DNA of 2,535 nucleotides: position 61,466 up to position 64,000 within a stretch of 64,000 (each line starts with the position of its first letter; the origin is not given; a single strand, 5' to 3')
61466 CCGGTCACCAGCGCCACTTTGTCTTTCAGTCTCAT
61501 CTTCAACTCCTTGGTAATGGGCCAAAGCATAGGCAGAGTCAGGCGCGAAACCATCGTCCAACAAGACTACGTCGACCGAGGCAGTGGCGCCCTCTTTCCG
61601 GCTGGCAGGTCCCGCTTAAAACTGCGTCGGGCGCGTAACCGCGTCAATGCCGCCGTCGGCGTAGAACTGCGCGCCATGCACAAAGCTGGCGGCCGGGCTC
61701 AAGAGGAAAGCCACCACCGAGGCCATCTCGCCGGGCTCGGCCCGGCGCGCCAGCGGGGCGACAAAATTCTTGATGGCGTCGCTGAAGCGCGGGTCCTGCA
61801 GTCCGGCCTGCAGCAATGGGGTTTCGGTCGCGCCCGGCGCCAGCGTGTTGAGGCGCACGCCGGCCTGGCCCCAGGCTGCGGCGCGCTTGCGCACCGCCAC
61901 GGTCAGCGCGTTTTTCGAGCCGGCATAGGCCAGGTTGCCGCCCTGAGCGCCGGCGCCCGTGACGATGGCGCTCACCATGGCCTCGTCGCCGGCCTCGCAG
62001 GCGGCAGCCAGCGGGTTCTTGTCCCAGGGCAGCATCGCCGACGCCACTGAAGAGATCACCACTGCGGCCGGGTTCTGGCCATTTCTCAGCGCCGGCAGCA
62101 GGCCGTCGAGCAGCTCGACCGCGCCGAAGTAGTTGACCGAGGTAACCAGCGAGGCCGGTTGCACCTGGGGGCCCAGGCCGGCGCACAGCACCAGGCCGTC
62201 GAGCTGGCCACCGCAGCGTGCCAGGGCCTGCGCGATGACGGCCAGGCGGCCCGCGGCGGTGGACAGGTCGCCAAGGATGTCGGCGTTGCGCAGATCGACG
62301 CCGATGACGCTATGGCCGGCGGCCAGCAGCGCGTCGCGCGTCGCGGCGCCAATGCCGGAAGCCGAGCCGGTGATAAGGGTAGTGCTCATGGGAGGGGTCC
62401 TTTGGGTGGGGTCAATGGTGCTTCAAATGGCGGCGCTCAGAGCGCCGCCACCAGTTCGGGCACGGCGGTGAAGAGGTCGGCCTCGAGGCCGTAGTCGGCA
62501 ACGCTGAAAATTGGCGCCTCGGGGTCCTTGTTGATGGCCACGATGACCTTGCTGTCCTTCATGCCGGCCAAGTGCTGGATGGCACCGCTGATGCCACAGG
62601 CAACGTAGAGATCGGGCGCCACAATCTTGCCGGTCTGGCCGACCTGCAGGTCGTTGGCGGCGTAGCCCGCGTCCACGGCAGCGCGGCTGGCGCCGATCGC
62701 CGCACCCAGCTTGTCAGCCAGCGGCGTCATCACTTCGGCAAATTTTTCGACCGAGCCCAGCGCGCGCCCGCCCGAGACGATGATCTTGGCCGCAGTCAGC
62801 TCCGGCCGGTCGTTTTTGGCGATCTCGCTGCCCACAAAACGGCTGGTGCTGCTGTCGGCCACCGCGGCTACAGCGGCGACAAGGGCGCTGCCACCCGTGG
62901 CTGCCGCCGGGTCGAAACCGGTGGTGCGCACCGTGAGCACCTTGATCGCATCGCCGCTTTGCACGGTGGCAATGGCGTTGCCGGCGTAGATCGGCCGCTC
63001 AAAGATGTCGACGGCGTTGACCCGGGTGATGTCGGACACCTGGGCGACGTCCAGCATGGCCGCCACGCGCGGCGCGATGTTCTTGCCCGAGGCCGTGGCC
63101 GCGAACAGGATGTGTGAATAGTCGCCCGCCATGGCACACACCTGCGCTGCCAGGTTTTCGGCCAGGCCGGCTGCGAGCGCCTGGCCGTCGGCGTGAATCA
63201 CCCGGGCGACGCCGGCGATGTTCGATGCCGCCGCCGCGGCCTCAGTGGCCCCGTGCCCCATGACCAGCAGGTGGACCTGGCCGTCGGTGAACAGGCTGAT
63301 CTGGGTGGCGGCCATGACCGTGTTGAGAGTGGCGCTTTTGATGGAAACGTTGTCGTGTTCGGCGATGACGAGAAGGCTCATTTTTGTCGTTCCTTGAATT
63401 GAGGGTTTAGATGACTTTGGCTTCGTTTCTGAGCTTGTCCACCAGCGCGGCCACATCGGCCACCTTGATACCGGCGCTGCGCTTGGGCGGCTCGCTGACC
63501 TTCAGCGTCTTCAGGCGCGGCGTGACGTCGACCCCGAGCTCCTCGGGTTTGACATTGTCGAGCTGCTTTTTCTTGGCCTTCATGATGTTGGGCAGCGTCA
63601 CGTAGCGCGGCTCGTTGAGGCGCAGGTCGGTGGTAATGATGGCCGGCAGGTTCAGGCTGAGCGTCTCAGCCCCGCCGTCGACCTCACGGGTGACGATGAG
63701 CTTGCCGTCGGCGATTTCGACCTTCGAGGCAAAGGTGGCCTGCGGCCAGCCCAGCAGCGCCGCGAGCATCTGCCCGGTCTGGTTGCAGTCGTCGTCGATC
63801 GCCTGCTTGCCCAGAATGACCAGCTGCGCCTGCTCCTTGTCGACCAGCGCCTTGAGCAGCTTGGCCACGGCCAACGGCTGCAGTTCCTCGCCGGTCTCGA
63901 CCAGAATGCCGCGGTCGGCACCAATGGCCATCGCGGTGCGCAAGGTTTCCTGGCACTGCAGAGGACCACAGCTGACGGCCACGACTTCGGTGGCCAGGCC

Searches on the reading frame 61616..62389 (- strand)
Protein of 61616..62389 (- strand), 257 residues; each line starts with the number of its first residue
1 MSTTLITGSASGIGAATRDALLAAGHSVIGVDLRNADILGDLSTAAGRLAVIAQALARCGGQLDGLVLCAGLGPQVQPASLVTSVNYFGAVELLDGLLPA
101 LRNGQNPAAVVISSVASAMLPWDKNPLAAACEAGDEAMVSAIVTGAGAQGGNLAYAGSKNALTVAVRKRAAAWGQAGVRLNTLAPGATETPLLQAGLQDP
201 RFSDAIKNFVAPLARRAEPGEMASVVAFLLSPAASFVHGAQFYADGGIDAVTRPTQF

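Call 12: search_protein_families(library=ncbifam, max_evalue=1e-10, proteins=[window:61616-62389:-])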
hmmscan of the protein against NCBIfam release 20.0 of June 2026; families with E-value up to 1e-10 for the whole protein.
window:61616-62389:- (257 aa): 66 families (the best 25 are shown)
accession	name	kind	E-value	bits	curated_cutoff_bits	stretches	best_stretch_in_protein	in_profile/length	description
NF009092.0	PRK12428.1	subfamily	1.3e-39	136.4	242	1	3-252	7-254/261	coniferyl-alcohol dehydrogenase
NF005395.0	PRK06940.1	subfamily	1.6e-24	86.8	280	1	41-252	58-268/276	SDR family oxidoreductase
NF052558.1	MBtsdlDhBudC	equivalog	1.7e-23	83.5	270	1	4-252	6-245/250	meso-2,3-butanediol dehydrogenase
NF006693.0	PRK09242.1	equivalog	1.7e-23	83.1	328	1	138-249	145-254/258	SDR family oxidoreductase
NF005118.0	PRK06550.1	equivalog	6e-23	81.9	270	1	141-247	126-232/236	3-oxoacyl-ACP reductase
NF005559.1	PRK07231.1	subfamily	2.2e-22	79.8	215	1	141-248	139-247/249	glucose 1-dehydrogenase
NF053701.1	CsHdxCHCADhChcB2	equivalog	2.1e-21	76.5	350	1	134-250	130-244/245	cis-4-hydroxycyclohexanecarboxylate dehydrogenase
NF005681.0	PRK07478.1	subfamily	2.4e-21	76.3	267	1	133-250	135-251/254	SDR family oxidoreductase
NF005067.0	PRK06484.1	equivalog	1.6e-20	73.1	713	1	3-252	275-515/524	short chain dehydrogenase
NF005467.0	PRK07060.1-5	equivalog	3.3e-20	72.7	360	1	4-249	12-243/245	SDR family oxidoreductase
NF009466.0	PRK12826.1-2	subfamily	4.5e-19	68.9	222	1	139-248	139-244/248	3-oxoacyl-ACP reductase FabG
NF006366.0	PRK08589.1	equivalog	6.1e-19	68.3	386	1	136-255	135-259/272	SDR family oxidoreductase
NF005095.0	PRK06523.1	subfamily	6.7e-19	68.4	231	1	138-248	136-257/261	oxidoreductase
NF004713.0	PRK06057.1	equivalog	7.3e-19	68.2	404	1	140-250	141-251/257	3-oxoacyl-ACP reductase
NF005075.0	PRK06500.1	equivalog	1.1e-18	67.5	336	1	153-249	148-247/249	SDR family oxidoreductase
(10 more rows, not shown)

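Call 61: search_solved_structures(query=window:61616-62389:-, max_evalue=1e-20)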
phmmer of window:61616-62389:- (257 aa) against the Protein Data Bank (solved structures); distinct sequences matched with E-value up to 1e-20: 2.
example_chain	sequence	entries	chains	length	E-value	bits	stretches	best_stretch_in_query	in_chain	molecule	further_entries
1fjh_A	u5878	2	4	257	6.4e-113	379.5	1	1-257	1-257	3ALPHA-HYDROXYSTEROID DEHYDROGENASE/CARBONYL REDUCTASE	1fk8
2dkn_A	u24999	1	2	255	1.6e-72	247.2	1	1-255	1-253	3-alpha-hydroxysteroid dehydrogenase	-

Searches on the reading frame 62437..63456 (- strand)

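Call 12: search_protein_families(library=ncbifam, max_evalue=1e-10, proteins=[window:62437-63456:-])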
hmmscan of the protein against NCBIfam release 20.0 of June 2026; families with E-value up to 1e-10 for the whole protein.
window:62437-63456:- (339 aa): 5 families
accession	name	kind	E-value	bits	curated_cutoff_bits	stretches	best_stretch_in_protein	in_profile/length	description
NF042970.1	AcrlCoAredClosAcrA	equivalog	3.5e-45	154.6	600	1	178-338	194-356/360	acryloyl-CoA reductase electron transfer subunit beta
NF038209.1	mft_etfA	equivalog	2.3e-36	125.7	240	1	62-336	26-299/303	mycofactocin-associated electron transfer flavoprotein alpha subunit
NF008884.0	PRK11916.1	equivalog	2.5e-31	109.2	528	1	90-338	55-309/312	electron transfer flavoprotein subunit alpha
NF002889.0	PRK03363.1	equivalog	4.8e-25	88.5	549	1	82-339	48-311/313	electron transfer flavoprotein subunit alpha/FixB family protein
NF051845.1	EtFlavAlphaProt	equivalog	1.3e-24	86.9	600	1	58-336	125-396/406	electron transfer flavoprotein subunit alpha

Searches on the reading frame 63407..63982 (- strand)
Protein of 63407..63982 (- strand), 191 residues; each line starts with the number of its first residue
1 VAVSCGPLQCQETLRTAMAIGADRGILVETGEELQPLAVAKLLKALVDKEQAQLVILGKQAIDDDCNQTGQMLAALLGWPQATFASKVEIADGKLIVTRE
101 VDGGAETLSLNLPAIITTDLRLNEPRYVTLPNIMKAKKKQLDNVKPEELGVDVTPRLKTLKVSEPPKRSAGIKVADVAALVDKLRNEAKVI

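Call 12: search_protein_families(library=ncbifam, max_evalue=1e-10, proteins=[window:63407-63982:-])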
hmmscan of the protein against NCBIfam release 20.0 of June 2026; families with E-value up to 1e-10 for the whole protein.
window:63407-63982:- (191 aa): 5 families
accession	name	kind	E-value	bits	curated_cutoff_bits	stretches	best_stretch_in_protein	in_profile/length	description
NF040731.1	flavo_sub_EftB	exception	4.2e-26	91.9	445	1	3-153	59-219/260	electron transfer flavoprotein subunit beta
NF042971.1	AcrlCoAredClosAcrB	equivalog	1.6e-20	73.3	475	1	2-148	58-209/266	acryloyl-CoA reductase electron transfer subunit gamma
TIGR04503.1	mft_etfB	hypoth_equivalog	1.2e-15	57.7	200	1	1-156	53-224/290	mycofactocin-associated electron transfer flavoprotein beta subunit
NF008998.0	PRK12342.1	equivalog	5.2e-15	55.5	338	1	32-167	90-226/254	electron transfer flavoprotein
NF002888.0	PRK03359.1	subfamily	4e-14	52.6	219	1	18-169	77-231/256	putative electron transfer flavoprotein FixA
